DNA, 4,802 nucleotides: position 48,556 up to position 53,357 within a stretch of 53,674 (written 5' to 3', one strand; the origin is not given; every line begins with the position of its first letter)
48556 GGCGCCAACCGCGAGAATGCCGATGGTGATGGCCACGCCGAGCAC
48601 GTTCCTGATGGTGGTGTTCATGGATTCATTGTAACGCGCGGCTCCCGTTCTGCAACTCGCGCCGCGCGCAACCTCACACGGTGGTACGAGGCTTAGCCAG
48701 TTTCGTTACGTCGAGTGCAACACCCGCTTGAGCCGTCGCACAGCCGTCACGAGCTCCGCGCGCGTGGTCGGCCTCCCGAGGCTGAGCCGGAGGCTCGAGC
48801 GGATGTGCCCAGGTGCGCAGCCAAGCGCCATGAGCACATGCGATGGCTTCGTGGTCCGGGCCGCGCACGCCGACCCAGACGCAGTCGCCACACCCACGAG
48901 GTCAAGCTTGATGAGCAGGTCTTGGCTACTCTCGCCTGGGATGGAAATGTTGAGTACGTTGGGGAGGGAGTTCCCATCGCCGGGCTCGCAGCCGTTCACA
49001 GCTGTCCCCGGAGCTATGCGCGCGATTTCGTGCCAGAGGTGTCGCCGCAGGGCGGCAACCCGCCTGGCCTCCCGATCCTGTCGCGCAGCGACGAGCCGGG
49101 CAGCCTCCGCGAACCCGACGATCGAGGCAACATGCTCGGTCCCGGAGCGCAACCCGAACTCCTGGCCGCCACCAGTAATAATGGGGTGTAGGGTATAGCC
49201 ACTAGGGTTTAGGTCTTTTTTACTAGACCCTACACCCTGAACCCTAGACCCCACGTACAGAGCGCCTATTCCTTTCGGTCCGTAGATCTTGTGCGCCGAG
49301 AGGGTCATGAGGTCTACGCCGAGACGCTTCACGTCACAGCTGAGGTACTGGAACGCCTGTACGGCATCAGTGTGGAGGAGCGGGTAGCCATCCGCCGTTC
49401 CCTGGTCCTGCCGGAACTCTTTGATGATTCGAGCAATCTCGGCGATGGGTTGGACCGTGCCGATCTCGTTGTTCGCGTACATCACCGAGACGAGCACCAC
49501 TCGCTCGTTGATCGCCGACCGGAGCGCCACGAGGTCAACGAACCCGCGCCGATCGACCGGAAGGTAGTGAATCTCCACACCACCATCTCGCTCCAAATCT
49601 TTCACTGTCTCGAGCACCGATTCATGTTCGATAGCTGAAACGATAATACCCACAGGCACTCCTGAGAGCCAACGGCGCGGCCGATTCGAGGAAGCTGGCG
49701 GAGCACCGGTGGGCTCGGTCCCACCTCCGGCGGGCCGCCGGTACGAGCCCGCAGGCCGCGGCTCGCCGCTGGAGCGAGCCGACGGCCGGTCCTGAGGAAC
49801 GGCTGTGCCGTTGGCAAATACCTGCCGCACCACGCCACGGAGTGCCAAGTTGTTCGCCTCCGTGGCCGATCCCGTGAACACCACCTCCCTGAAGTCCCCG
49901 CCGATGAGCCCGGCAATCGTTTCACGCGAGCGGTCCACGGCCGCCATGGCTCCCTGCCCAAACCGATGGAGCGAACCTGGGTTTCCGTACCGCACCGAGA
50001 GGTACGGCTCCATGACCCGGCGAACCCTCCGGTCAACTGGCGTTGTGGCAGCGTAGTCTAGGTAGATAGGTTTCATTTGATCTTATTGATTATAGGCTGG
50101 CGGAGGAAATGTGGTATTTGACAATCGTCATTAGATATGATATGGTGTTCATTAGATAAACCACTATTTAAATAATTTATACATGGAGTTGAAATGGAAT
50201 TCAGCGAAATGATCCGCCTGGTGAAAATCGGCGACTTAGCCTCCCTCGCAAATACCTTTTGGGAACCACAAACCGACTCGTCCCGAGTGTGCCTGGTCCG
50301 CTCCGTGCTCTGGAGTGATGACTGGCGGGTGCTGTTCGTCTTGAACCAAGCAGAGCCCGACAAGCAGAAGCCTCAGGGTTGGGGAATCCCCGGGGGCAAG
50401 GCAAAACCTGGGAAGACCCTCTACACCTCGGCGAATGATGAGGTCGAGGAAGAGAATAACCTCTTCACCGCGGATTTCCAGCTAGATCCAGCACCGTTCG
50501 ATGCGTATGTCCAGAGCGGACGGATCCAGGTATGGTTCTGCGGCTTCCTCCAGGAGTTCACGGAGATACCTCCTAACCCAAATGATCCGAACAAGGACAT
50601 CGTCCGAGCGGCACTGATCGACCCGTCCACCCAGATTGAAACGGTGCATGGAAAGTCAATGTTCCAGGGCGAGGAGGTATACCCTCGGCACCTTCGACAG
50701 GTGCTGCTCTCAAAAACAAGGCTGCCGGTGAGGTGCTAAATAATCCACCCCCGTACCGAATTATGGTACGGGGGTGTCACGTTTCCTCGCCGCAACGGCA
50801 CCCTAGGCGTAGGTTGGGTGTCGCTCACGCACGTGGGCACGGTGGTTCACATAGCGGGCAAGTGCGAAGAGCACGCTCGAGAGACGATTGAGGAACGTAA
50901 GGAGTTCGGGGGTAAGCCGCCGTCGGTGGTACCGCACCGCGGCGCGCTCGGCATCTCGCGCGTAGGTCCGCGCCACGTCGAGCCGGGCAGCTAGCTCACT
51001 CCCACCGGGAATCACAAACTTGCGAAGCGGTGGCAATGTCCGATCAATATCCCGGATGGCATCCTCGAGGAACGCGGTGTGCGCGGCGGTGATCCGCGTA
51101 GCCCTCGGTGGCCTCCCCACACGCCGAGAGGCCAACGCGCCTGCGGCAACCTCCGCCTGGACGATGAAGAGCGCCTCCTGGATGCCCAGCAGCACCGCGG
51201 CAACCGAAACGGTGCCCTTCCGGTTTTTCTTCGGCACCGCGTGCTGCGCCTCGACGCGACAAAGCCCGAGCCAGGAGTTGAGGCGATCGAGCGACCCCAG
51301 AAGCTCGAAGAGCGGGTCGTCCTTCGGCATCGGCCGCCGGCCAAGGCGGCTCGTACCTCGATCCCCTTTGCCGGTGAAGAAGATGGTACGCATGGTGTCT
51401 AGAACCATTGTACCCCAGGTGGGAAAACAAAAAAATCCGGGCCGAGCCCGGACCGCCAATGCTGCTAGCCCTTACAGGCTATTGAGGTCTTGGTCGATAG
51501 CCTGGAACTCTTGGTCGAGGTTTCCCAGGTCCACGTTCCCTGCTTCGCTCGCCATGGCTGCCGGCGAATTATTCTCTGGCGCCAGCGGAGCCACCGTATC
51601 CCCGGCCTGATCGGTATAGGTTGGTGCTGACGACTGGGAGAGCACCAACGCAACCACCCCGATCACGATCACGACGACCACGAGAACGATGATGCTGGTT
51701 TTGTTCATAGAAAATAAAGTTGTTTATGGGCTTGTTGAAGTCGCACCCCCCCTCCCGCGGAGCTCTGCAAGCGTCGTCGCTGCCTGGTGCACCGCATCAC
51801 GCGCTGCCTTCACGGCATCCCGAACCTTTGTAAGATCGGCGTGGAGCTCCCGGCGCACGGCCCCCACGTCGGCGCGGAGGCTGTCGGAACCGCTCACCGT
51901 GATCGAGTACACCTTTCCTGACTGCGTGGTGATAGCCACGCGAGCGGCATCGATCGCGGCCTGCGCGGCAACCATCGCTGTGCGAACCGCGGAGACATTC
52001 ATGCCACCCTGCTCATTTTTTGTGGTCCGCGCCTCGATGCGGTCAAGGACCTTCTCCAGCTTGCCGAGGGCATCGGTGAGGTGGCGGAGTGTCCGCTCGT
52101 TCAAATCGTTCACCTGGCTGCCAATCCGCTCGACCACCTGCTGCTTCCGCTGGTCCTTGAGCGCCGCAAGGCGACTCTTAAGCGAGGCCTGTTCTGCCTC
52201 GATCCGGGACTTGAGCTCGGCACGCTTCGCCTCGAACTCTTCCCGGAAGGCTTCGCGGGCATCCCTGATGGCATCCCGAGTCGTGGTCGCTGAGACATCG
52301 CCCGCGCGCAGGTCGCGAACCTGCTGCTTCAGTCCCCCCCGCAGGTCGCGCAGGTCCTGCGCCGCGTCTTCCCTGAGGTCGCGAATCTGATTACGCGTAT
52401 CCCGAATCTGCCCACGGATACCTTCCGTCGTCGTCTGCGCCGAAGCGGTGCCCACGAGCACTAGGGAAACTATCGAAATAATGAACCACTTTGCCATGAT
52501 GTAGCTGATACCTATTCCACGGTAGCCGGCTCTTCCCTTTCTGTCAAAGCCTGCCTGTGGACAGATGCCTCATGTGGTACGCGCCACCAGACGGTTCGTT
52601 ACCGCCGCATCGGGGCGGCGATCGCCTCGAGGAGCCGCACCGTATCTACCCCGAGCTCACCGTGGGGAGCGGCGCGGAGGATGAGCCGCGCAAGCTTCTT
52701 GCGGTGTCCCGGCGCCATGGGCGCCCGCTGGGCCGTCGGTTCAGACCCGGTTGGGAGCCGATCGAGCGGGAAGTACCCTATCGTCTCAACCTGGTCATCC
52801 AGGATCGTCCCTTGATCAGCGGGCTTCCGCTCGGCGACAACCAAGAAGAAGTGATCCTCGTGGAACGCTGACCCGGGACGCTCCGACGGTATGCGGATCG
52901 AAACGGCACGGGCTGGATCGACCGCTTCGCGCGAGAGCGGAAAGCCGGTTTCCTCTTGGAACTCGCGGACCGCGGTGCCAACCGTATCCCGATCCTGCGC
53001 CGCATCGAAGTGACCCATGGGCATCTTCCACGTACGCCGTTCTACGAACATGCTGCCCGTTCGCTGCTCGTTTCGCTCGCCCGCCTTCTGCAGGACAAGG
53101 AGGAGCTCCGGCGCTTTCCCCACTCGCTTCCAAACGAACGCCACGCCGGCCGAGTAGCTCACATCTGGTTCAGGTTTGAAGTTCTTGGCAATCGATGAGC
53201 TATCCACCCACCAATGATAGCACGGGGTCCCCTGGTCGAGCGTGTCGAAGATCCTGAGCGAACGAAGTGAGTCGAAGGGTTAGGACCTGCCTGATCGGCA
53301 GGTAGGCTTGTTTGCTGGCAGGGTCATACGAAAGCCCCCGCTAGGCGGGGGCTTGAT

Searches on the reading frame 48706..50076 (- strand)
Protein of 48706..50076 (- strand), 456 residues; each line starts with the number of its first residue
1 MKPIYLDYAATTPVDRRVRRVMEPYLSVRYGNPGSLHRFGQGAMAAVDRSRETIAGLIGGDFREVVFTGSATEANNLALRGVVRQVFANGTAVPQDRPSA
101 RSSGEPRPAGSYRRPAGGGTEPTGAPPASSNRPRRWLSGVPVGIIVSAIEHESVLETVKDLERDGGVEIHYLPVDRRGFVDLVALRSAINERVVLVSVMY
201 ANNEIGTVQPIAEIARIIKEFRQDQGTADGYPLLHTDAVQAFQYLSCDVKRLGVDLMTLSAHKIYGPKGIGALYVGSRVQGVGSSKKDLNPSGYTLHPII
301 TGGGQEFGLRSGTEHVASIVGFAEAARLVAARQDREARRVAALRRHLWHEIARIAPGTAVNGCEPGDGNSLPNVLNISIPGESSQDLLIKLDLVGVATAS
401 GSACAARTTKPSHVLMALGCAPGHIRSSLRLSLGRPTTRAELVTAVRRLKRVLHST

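Call 6: search_protein_families(library=pfam, proteins=[window:48706-50076:-])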
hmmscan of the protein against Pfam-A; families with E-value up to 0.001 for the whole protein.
window:48706-50076:- (456 aa): 1 family
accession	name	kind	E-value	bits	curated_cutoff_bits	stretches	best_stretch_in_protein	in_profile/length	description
PF00266.25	Aminotran_5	-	5.4e-66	223.5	21.5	2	144-442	91-368/371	Aminotransferase class-V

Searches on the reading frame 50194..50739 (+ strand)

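Call 6: search_protein_families(library=pfam, proteins=[window:50194-50739:+])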
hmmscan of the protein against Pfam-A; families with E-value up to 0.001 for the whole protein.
window:50194-50739:+ (181 aa): 1 family
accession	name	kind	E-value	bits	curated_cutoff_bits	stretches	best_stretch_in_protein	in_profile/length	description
PF00293.34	NUDIX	-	9.9e-06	26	21.1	1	39-132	10-105/134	NUDIX domain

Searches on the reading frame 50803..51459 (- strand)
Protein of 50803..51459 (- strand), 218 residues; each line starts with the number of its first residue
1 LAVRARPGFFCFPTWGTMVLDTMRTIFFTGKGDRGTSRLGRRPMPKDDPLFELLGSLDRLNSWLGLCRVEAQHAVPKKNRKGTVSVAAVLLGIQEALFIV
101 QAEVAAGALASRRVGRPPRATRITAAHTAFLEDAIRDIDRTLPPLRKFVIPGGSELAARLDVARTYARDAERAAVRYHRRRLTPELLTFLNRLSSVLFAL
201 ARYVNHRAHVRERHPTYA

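Call 6: search_protein_families(library=pfam, proteins=[window:50803-51459:-])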
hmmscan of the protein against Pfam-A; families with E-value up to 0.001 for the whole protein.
window:50803-51459:- (218 aa): 1 family
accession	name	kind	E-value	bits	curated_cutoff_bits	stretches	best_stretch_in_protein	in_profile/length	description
PF01923.23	Cob_adeno_trans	-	3.7e-42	144.7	24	1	28-204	2-171/171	Cobalamin adenosyltransferase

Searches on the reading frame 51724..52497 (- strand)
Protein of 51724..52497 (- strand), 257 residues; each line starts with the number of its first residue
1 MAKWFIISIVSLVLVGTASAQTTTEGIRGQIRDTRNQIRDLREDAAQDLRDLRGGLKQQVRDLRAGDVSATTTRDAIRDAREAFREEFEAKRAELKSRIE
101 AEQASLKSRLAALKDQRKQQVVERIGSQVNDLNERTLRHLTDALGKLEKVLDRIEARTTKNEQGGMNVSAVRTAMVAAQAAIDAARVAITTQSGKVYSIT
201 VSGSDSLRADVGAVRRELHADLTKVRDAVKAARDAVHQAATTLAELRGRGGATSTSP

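Call 8: search_protein_families(library=pfam, proteins=[window:51724-52497:-])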
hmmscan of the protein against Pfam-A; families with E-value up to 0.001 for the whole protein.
window:51724-52497:- (257 aa): 3 families
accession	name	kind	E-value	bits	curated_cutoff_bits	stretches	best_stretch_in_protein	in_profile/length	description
PF01442.23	Apolipoprotein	-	9e-06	25.9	90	0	36-158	77-185/190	Apolipoprotein A1/A4/E domain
PF04513.17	Baculo_PEP_C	-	0.00026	21.5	38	0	71-135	37-106/140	Baculovirus polyhedron envelope protein, PEP, C terminus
PF07798.16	CCDC90-like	-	0.00034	21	33.5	0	34-121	73-157/175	Coiled-coil domain-containing protein 90-like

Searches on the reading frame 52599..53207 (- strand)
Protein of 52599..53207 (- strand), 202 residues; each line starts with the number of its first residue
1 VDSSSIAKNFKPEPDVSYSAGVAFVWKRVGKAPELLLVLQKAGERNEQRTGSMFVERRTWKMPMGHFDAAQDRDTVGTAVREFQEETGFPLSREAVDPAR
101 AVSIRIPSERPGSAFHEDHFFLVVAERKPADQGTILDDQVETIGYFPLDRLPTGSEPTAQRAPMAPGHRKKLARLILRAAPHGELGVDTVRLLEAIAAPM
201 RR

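Call 8: search_protein_families(library=pfam, proteins=[window:52599-53207:-])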
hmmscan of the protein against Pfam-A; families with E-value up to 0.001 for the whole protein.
window:52599-53207:- (202 aa): 1 family
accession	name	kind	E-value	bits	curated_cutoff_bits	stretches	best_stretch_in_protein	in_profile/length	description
PF00293.34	NUDIX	-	8e-09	36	21.1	1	51-169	29-128/134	NUDIX domain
